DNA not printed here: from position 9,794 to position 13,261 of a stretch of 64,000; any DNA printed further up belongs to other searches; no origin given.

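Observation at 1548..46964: Recurring palindromic operator CTTA-N3-TAAG immediately upstream of at least five genes, next to wHTH regulators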

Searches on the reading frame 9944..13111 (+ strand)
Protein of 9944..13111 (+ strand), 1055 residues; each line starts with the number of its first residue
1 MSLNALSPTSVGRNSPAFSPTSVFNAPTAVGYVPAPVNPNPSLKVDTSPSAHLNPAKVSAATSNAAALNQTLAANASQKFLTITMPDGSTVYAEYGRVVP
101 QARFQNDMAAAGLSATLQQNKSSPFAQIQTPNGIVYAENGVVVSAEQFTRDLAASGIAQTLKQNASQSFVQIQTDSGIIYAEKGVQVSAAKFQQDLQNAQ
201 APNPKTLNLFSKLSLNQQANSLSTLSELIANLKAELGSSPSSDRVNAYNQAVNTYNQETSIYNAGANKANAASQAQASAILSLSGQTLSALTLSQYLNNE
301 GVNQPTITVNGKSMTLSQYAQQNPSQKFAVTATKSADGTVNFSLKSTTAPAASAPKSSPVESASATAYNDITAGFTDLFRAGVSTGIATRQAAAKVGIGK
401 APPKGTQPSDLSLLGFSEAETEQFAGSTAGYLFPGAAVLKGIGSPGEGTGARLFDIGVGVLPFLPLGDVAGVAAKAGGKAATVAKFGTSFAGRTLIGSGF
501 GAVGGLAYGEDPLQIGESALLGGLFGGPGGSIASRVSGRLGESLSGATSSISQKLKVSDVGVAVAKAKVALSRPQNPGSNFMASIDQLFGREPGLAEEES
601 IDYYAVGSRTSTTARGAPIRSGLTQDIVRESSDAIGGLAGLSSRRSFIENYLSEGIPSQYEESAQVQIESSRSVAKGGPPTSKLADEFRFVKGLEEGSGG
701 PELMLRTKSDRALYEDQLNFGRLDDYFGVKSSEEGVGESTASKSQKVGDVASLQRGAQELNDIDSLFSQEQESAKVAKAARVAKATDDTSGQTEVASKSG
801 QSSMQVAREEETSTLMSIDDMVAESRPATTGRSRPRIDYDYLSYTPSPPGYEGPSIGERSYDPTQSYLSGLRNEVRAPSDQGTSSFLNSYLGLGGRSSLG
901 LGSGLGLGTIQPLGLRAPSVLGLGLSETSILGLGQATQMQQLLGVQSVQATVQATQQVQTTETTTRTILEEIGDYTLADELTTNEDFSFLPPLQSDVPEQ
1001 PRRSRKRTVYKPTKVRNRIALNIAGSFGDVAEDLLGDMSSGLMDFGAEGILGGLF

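Call 11: search_protein_families(library=phrogs, proteins=[window:9944-13111:+])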
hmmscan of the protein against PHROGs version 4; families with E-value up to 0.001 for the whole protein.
window:9944-13111:+ (1055 aa): 0 families

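Call 13: search_protein_families(library=pfam, proteins=[window:9944-13111:+], max_evalue=0.01)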
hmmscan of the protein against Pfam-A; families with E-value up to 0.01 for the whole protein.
window:9944-13111:+ (1055 aa): 0 families

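Call 17: find_encoding_contigs(protein=window:9944-13111:+, flank=10000, max_places=6)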
Protein window:9944-13111:+ (1055 aa): 3 contigs read that carry it; 1 place shown.
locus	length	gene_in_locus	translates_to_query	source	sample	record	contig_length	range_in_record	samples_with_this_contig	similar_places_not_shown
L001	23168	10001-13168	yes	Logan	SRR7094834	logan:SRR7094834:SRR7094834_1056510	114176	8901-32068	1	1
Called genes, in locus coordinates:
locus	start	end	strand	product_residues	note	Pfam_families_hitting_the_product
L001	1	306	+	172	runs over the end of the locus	-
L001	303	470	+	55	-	-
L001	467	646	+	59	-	-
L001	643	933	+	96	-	-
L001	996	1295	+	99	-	-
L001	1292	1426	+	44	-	-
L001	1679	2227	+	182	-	-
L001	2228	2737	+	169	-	-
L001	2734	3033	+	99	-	-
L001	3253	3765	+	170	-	PF10686:YAcAr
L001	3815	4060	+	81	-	-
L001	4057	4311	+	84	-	-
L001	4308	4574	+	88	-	-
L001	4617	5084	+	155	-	PF13328:HD_4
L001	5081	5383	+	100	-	-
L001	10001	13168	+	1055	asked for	-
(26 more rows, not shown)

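Call 51: find_homologous_proteins(query=window:9944-13111:+, max_evalue=0.001)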
Query window:9944-13111:+ (1055 aa): 1 proteins with E <= 0.001 among 8000 candidates.
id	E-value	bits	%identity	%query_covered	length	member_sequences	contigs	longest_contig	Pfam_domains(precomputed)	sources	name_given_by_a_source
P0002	0.0e+0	2234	100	100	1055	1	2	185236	-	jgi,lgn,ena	jgi:hypothetical protein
